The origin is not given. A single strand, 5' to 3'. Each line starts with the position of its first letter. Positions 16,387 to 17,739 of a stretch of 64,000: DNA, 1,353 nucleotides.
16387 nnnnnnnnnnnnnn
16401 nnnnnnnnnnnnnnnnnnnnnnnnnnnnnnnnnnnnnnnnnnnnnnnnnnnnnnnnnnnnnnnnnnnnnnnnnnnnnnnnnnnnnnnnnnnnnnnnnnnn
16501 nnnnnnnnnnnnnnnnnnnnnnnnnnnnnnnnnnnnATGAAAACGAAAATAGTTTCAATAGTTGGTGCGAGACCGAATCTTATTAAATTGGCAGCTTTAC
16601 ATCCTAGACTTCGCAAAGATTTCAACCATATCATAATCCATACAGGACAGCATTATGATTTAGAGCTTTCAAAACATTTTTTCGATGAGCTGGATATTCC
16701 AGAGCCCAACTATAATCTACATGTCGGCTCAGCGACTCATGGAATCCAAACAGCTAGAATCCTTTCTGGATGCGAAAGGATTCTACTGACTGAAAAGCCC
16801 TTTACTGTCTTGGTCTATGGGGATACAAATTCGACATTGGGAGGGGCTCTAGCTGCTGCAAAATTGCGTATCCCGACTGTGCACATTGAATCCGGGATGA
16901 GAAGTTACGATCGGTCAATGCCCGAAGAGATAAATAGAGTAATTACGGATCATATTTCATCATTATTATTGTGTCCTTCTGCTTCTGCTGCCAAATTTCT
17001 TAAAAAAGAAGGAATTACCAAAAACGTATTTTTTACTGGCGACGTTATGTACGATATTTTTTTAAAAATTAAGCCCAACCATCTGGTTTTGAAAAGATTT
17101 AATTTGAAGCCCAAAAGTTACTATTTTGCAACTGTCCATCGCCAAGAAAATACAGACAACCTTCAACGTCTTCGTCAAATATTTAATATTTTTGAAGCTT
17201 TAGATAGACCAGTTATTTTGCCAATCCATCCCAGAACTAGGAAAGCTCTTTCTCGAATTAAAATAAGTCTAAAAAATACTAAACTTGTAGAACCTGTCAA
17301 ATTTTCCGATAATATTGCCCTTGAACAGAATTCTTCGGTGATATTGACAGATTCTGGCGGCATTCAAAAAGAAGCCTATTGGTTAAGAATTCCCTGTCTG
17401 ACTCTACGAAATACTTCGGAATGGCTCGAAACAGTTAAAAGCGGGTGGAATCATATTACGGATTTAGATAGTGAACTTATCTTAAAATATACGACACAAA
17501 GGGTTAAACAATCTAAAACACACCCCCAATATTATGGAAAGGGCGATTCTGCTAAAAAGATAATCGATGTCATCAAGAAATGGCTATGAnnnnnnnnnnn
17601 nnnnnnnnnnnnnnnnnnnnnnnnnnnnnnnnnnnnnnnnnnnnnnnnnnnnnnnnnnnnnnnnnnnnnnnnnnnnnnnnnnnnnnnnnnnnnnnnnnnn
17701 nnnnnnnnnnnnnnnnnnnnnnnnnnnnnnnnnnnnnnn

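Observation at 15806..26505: PMT-like (GT39) glycosyltransferase with a DE...HPP motif plus DPM1-like synthases: a possible protein O-glycosylation system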

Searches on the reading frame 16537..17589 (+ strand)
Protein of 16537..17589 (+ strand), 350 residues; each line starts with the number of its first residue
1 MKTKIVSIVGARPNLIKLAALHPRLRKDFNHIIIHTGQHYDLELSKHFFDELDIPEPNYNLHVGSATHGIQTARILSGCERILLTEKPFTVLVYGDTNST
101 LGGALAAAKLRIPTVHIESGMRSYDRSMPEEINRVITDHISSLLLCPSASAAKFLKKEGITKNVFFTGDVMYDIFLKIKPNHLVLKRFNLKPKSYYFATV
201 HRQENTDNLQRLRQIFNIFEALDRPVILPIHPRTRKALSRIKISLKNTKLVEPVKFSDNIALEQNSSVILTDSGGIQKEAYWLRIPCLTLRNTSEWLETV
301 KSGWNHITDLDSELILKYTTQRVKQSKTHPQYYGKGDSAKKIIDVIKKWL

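Call 4: search_protein_families(library=pfam, proteins=[window:16537-17589:+], max_evalue=0.01)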
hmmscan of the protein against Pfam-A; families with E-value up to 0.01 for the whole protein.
window:16537-17589:+ (350 aa): 1 family
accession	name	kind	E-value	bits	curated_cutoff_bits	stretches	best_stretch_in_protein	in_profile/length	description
PF02350.25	Epimerase_2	-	1.2e-95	320.8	30.6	1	26-347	6-347/347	UDP-N-acetylglucosamine 2-epimerase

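Call 32: search_protein_families(library=ncbifam, proteins=[window:16537-17589:+], max_evalue=0.001)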
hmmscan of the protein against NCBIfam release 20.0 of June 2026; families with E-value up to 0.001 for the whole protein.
window:16537-17589:+ (350 aa): 2 families
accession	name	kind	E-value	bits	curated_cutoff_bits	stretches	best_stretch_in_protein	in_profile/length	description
TIGR00236.1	wecB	equivalog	2.5e-82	277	210.15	1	4-347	2-363/366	non-hydrolyzing UDP-N-acetylglucosamine 2-epimerase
TIGR03568.1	NeuC_NnaA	equivalog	1.1e-13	50.9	235.9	1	4-346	2-365/365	UDP-N-acetylglucosamine 2-epimerase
